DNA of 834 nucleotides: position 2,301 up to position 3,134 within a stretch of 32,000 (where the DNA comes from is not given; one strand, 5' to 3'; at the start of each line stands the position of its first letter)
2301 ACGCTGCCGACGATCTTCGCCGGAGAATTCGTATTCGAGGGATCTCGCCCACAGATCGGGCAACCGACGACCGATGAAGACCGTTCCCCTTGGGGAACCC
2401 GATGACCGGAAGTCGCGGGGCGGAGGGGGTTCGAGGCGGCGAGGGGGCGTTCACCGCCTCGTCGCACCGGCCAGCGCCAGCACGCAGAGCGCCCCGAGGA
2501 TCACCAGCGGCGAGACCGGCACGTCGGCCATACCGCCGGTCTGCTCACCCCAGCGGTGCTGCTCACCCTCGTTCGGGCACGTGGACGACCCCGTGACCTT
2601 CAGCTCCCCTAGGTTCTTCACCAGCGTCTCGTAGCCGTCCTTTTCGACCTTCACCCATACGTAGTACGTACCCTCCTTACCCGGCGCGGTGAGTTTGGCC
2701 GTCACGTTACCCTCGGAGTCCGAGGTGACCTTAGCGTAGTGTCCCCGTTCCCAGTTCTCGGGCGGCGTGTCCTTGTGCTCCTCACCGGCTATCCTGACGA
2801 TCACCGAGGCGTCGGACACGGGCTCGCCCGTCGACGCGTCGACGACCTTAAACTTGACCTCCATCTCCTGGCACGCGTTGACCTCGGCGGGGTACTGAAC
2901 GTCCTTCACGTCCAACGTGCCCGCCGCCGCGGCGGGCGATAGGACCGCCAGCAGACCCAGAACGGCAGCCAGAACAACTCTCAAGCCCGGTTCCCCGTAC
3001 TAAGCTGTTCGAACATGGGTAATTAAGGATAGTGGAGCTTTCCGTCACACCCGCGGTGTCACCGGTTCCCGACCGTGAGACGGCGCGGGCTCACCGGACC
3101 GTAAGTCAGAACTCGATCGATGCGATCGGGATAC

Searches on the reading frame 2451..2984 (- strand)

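Call 20: search_protein_families(library=pfam, max_evalue=0.01, proteins=[window:2451-2984:-])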
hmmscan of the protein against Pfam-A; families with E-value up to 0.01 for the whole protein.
window:2451-2984:- (177 aa): 4 families
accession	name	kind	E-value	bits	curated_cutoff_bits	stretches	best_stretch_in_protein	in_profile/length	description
PF13620.12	CarboxypepD_reg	-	0.00031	21.5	32.3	1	46-123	5-64/82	Carboxypeptidase regulatory-like domain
PF09134.16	Invasin_D3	-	0.00048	21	33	1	36-114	17-83/98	Invasin, domain 3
PF24107.1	DUF7382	-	0.0018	18.5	27.4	1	28-64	7-42/65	Domain of unknown function (DUF7382)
PF10670.15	DUF4198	-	0.0074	16.9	34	1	42-102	148-199/209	Domain of unknown function (DUF4198)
